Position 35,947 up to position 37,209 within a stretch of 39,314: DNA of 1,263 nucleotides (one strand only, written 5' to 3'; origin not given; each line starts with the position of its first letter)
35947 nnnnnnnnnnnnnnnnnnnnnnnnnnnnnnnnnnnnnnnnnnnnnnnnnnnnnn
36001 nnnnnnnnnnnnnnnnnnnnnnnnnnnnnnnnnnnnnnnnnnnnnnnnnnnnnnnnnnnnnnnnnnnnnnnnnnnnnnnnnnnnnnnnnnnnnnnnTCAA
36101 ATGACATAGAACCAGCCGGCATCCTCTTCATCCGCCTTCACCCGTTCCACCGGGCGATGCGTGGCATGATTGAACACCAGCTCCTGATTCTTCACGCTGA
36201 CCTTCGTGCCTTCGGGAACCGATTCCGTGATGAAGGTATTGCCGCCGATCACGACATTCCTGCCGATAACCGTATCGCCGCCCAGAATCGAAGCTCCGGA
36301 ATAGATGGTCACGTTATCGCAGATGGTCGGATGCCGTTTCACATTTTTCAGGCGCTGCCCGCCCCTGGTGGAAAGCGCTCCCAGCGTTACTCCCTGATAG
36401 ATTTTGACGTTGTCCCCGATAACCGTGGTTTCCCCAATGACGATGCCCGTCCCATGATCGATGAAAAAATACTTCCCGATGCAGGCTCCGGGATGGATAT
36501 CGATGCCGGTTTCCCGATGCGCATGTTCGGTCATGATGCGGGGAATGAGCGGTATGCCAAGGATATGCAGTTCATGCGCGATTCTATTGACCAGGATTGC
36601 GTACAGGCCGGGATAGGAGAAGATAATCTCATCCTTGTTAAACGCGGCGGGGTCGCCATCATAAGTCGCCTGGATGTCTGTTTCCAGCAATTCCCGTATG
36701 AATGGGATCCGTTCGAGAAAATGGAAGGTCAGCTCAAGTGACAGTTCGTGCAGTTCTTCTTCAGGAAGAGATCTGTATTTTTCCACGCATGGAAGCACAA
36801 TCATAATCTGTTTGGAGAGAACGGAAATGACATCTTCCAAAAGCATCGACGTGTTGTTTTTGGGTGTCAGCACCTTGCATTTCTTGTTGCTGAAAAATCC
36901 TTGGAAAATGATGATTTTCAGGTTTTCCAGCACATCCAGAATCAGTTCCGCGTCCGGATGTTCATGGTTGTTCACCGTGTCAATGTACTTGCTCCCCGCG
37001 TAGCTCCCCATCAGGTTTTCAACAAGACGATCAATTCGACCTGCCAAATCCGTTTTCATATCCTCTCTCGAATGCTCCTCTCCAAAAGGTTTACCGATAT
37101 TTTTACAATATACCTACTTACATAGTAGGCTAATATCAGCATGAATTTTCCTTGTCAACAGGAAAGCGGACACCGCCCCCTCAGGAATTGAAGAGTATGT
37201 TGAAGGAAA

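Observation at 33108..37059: Protein-thiocarboxylate sulfur-carrier pathway operon: cysE-metY-thiS-thiF-JAMM-tusA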

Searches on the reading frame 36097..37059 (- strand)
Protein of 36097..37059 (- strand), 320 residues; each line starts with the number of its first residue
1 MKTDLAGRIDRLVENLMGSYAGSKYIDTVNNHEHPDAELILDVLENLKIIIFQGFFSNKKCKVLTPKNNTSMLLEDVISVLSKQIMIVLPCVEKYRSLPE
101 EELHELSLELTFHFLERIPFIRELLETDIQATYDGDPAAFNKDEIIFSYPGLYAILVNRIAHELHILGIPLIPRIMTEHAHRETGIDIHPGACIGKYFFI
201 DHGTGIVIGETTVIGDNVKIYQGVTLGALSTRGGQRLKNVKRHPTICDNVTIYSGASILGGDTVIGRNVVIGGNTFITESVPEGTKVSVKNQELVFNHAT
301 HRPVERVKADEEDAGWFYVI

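Call 5: search_protein_families(library=pfam, proteins=[window:36097-37059:-], max_evalue=0.01)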
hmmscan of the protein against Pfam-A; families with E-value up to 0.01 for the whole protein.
window:36097-37059:- (320 aa): 3 families
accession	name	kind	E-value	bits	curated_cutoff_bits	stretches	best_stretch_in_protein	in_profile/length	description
PF00132.30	Hexapep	-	1.1e-08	34.8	27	2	243-278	1-35/36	Bacterial transferase hexapeptide (six repeats)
PF25084.1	LbH_EIF2B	-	0.00032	21.1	54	1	186-275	16-103/105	EIF2B subunit epsilon LbH domain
PF25120.1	DUF7814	-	0.00068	19.8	27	1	66-161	35-131/228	Domain of unknown function (DUF7814)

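Call 6: search_protein_families(library=ncbifam, proteins=[window:36097-37059:-], max_evalue=0.01)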
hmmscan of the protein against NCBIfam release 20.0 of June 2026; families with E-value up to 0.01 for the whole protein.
window:36097-37059:- (320 aa): 14 families
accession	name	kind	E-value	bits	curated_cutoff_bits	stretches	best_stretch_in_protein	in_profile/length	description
TIGR01172.1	cysE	equivalog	2.8e-47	160.8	210.65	1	126-287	2-156/162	serine O-acetyltransferase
NF041874.1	EPS_EpsC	equivalog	1.8e-42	144.9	150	1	126-284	2-153/168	serine O-acetyltransferase EpsC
NF008349.0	PRK11132.1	equivalog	1.5e-26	93.1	397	1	124-303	80-252/273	serine O-acetyltransferase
TIGR04016.1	WcaB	equivalog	2.6e-12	46.6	194.65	1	168-288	27-136/146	colanic acid biosynthesis acetyltransferase WcaB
NF007564.0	PRK10191.1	equivalog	4.6e-12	45.7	196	1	169-287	44-151/162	colanic acid biosynthesis acetyltransferase WcaB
NF002060.0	PRK00892.1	subfamily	4.1e-07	29.4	207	1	178-258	106-182/345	UDP-3-O-(3-hydroxymyristoyl)glucosamine N-acyltransferase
TIGR01853.1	lipid_A_lpxD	equivalog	5.8e-06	25.5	242.5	2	178-258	97-173/325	UDP-3-O-(3-hydroxymyristoyl)glucosamine N-acyltransferase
NF008808.1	PRK11830.1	equivalog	0.00014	21.4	204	1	191-282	101-183/243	2,3,4,5-tetrahydropyridine-2,6-dicarboxylate N-succinyltransferase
NF007076.0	PRK09527.1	equivalog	0.00017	21.1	347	1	193-283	77-170/203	galactoside O-acetyltransferase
NF007240.0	PRK09677.1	equivalog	0.00022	20.8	243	0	246-288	133-174/192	putative lipopolysaccharide biosynthesis O-acetyl transferase WbbJ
NF003657.0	PRK05289.1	equivalog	0.0003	20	226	1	177-282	13-126/264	acyl-ACP--UDP-N-acetylglucosamine O-acyltransferase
TIGR03570.1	NeuD_NnaD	subfamily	0.00031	20.4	160.8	1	187-281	89-172/202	NeuD/PglB/VioB family sugar acetyltransferase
TIGR03532.1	DapD_Ac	equivalog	0.00064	19.4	231.75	1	185-288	110-204/231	2,3,4,5-tetrahydropyridine-2,6-dicarboxylate N-acetyltransferase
NF007499.0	PRK10092.1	equivalog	0.0076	16.1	314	0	205-288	93-173/183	maltose O-acetyltransferase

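Call 19: find_homologous_proteins(query=window:36097-37059:-, max_evalue=1e-10)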
Query window:36097-37059:- (320 aa): 8000 proteins with E <= 1e-10 among 8000 candidates; the best 120 are listed.
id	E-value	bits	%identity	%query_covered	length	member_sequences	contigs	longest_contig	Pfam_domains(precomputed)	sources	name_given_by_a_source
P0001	1.2e-204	696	96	100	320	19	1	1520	PF00132.31,PF25087.2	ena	-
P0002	1.2e-135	470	67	98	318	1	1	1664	PF00132.31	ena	-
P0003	4.2e-135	468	67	98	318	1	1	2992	PF00132.31,PF25087.2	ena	-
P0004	4.5e-135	468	65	100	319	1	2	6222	PF00132.31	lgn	-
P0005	2.2e-134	465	66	100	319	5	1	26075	PF00132.31,PF25087.2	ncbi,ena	-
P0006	2.5e-134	465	67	100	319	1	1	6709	PF00132.31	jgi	jgi:serine O-acetyltransferase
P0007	3.8e-134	465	67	98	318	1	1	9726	PF00132.31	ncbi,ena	-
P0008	9.1e-134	463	65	100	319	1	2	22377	PF00132.31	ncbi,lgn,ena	-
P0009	9.6e-134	463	70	93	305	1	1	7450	PF00132.31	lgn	-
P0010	1.3e-133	463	65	100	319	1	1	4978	PF00132.31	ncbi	-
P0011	1.6e-133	463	66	100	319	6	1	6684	PF00132.31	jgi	jgi:serine O-acetyltransferase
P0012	1.6e-133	463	65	100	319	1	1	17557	PF00132.31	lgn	-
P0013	1.9e-133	462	64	100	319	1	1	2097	PF00132.31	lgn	-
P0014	1.9e-133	462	71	91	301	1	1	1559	PF00132.31,PF25087.2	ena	-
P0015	2.4e-133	462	71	91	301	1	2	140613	PF00132.31,PF25087.2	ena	-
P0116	9.0e-131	454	65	99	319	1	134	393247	PF00132.31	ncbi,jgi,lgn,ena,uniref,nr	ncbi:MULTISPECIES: serine O-acetyltransferase EpsC [Ruminococcus]|jgi:serine O-acetyltransferase|uni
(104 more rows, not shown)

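Call 20: find_encoding_contigs(protein=P0116, flank=7000, max_places=3)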
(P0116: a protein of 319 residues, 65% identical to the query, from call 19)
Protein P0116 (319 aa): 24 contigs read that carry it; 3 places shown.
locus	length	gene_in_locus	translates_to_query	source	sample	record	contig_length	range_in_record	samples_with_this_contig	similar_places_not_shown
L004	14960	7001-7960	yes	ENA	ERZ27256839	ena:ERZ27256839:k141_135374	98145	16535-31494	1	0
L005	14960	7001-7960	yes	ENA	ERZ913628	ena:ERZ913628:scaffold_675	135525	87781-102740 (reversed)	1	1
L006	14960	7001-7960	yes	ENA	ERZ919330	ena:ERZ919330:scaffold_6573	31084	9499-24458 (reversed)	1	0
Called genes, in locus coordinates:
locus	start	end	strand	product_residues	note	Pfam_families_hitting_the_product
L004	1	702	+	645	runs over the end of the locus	PF13727:CoA_binding_3, PF00106:adh_short (weak), PF01073:3Beta_HSD, PF01370:Epimerase, PF02719:Polysacc_synt_2, PF04321:RmlD_sub_bind, PF16363:GDP_Man_Dehyd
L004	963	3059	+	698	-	PF12437:GSIII_N, PF00120:Gln-synt_C, PF18318:Gln-synt_C-ter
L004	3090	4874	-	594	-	PF03553:Na_H_antiporter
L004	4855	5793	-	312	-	PF00892:EamA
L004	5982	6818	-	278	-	PF01171:ATP_bind_3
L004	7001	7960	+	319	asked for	PF00132:Hexapep (faint)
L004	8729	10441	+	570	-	-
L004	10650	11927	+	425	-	PF13375:RnfC_N, PF01512:Complex1_51K, PF25160:LdpA_Fe-S-bd (faint), PF12838:Fer4_7, PF13183:Fer4_8, PF13187:Fer4_9 (weak), PF13237:Fer4_10, PF13534:Fer4_17 (weak), +4 more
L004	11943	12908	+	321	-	PF03116:NQR2_RnfD_RnfE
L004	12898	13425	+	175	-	PF04205:FMN_bind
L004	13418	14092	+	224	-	PF02508:Rnf-Nqr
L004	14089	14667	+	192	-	PF02508:Rnf-Nqr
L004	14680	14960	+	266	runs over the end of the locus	PF04060:FeS, PF14697:Fer4_21 (weak), PF13237:Fer4_10, PF12838:Fer4_7, PF13187:Fer4_9, PF00037:Fer4, PF12797:Fer4_2 (weak), PF12837:Fer4_6 (weak), +2 more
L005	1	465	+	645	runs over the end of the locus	PF13727:CoA_binding_3, PF00106:adh_short (weak), PF01073:3Beta_HSD, PF01370:Epimerase, PF02719:Polysacc_synt_2, PF04321:RmlD_sub_bind, PF16363:GDP_Man_Dehyd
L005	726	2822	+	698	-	PF12437:GSIII_N, PF00120:Gln-synt_C, PF18318:Gln-synt_C-ter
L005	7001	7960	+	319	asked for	PF00132:Hexapep (faint)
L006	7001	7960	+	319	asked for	PF00132:Hexapep (faint)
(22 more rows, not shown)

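Call 21: find_encoding_contigs(protein=P0005, flank=7000, max_places=3)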
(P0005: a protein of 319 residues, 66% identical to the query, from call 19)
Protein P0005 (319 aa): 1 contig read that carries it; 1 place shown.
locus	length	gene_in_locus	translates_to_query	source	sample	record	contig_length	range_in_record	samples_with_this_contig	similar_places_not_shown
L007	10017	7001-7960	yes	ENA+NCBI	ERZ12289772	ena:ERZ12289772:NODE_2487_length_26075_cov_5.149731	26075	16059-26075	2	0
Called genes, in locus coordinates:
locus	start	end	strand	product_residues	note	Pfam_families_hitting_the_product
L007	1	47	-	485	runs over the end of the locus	PF22052:DUF6937, PF22053:DUF6938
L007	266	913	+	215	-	PF00440:TetR_N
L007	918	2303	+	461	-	PF07690:MFS_1, PF13347:MFS_2, PF07690:MFS_1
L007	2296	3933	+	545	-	PF02065:Melibiase, PF01055:Glyco_hydro_31_2nd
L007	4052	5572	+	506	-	PF13208:TerB_N, PF15615:TerB_C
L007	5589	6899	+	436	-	PF10923:BrxC_BrxD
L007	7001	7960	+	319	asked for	PF25087:GMPPB_C (faint), PF00132:Hexapep (faint)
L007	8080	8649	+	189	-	PF02545:Maf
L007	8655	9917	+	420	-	PF06245:DUF1015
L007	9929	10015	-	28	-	?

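Call 56: search_solved_structures(query=window:36097-37059:-, max_evalue=1e-10, show_alignments=2)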
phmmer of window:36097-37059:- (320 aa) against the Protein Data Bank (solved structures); distinct sequences matched with E-value up to 1e-10: 22.
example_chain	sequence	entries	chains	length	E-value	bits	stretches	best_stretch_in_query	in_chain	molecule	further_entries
9u39_A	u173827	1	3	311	1.9e-68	234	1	9-299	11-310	Serine O-acetyltransferase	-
6lcn_A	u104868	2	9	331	2.4e-68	233.7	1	9-299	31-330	Serine O-acetyltransferase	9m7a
3f1x_A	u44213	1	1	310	1.8e-66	227.5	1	30-300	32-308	Serine acetyltransferase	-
7bw9_A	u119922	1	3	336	1.5e-46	162.1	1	102-289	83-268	Serine acetyltransferase 1, putative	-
3q1x_A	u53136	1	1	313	1.7e-44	155.3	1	109-290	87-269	Serine acetyltransferase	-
3p1b_A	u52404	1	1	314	1.7e-44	155.3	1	109-290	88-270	Serine acetyltransferase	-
3p47_A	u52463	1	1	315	1.7e-44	155.3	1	109-290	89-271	Serine acetyltransferase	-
6wye_A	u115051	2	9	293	1.6e-26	96.3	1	121-285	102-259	Serine acetyltransferase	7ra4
4hzc_A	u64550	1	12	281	4.3e-25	91.6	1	110-288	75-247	CysE, serine acetyltransferase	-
4hzd_A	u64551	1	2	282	4.3e-25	91.6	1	110-288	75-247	CysE, serine acetyltransferase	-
3mc4_A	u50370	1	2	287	4.5e-25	91.5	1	110-288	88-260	WW/Rsp5/WWP domain:Bacterial transferase hexapeptide repeat:Serine O-acetyltransferase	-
4n69_A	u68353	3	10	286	2e-24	89.4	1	108-287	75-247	Serine Acetyltransferase Apoenzyme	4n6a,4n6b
6jvu_A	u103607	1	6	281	6.3e-22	81.2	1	127-288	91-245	Serine acetyltransferase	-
8i04_A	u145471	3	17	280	1.2e-21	80.2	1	127-288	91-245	Serine acetyltransferase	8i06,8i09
7e3y_A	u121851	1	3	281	1.3e-21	80.2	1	127-288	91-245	Serine acetyltransferase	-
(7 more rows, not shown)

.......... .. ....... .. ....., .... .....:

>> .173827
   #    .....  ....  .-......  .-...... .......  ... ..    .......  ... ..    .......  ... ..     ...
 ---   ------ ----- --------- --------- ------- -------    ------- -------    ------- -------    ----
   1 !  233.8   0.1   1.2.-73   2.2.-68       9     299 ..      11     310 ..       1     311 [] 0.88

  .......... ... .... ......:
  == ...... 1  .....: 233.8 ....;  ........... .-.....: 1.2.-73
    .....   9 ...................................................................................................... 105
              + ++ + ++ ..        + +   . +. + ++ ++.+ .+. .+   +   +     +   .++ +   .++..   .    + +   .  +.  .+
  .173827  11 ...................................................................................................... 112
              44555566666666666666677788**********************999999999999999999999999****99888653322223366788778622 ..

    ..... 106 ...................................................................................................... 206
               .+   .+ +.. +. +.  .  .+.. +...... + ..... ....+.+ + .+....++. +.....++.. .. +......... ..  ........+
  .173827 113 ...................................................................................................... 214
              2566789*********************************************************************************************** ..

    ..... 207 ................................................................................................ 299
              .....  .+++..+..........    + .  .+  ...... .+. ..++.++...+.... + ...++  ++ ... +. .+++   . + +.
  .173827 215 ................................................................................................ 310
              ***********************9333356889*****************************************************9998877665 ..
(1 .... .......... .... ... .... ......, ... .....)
